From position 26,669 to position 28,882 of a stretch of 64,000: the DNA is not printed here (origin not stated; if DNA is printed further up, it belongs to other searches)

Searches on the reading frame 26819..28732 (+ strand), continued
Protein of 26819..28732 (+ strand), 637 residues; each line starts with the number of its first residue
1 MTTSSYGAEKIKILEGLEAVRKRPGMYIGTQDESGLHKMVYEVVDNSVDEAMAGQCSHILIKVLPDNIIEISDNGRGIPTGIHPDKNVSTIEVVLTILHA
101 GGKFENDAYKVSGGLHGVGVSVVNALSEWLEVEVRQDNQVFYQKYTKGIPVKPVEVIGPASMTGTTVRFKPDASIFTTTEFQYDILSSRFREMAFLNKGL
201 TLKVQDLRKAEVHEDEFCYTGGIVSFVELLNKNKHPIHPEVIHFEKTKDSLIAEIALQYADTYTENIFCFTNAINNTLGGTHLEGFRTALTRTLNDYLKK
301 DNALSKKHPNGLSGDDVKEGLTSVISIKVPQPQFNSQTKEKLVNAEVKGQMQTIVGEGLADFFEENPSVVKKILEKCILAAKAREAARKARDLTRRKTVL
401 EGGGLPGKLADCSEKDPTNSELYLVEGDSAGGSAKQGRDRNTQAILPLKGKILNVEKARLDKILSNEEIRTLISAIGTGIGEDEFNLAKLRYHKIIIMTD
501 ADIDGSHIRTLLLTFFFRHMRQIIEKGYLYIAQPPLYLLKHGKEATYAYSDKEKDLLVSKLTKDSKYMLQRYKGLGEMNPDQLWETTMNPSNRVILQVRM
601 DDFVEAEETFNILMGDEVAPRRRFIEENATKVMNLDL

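Call 44: find_encoding_contigs(protein=P0014, flank=1500, max_places=3)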
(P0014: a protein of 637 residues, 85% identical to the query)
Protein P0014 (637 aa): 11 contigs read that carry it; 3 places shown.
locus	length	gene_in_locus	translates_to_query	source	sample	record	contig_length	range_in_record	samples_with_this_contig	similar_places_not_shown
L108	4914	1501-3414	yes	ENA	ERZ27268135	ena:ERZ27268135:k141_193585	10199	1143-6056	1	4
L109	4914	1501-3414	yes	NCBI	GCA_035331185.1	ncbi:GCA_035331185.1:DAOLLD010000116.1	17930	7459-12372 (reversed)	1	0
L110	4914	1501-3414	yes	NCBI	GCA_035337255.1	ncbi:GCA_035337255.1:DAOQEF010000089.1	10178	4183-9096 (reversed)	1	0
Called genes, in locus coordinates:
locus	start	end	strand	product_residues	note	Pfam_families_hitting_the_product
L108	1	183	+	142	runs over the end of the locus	-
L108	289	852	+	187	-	PF09346:SMI1_KNR4, PF14568:SUKH_6, PF14567:SUKH_5 (weak)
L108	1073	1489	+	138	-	-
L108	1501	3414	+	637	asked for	PF02518:HATPase_c, PF00204:DNA_gyraseB, PF01751:Toprim, PF00986:DNA_gyraseB_C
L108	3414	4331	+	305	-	PF01694:Rhomboid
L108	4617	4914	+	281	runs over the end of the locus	PF04116:FA_hydroxylase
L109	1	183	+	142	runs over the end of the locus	-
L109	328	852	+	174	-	PF09346:SMI1_KNR4, PF14568:SUKH_6, PF14567:SUKH_5 (weak)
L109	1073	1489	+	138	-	-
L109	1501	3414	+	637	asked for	PF02518:HATPase_c, PF00204:DNA_gyraseB, PF01751:Toprim, PF00986:DNA_gyraseB_C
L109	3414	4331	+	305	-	PF01694:Rhomboid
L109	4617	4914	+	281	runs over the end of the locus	PF04116:FA_hydroxylase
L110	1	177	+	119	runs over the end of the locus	-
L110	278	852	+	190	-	PF09346:SMI1_KNR4, PF14568:SUKH_6, PF14567:SUKH_5 (weak)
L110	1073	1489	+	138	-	-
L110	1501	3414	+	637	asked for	PF02518:HATPase_c, PF00204:DNA_gyraseB, PF01751:Toprim, PF00986:DNA_gyraseB_C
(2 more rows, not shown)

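Call 45: find_encoding_contigs(protein=P0021, flank=1500, max_places=3)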
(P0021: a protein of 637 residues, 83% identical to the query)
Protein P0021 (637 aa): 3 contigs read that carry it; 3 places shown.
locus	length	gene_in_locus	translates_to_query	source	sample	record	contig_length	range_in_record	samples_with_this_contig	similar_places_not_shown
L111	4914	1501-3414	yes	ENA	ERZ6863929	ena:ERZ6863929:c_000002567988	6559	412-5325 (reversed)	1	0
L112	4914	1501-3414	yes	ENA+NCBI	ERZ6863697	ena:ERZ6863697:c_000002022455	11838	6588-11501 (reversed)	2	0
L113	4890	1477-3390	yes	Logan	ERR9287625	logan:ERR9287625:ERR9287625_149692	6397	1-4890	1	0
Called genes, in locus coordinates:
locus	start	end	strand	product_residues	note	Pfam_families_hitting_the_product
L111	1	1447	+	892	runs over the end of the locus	?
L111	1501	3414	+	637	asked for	PF02518:HATPase_c, PF00204:DNA_gyraseB, PF01751:Toprim, PF00986:DNA_gyraseB_C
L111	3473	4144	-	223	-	PF05036:SPOR (weak)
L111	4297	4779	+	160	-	PF00210:Ferritin, PF02915:Rubrerythrin (faint)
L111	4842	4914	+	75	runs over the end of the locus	PF08984:DUF1858 (weak)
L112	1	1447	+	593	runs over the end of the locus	?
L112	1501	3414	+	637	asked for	PF02518:HATPase_c, PF00204:DNA_gyraseB, PF01751:Toprim, PF00986:DNA_gyraseB_C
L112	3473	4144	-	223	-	PF05036:SPOR (weak)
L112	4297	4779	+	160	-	PF00210:Ferritin, PF02915:Rubrerythrin (faint)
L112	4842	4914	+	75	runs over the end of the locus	PF08984:DUF1858 (weak)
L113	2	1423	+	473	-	?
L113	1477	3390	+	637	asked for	PF02518:HATPase_c, PF00204:DNA_gyraseB, PF01751:Toprim, PF00986:DNA_gyraseB_C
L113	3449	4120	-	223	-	PF05036:SPOR (weak)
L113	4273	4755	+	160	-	PF00210:Ferritin, PF02915:Rubrerythrin (faint)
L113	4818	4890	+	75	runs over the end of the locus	PF08984:DUF1858 (weak)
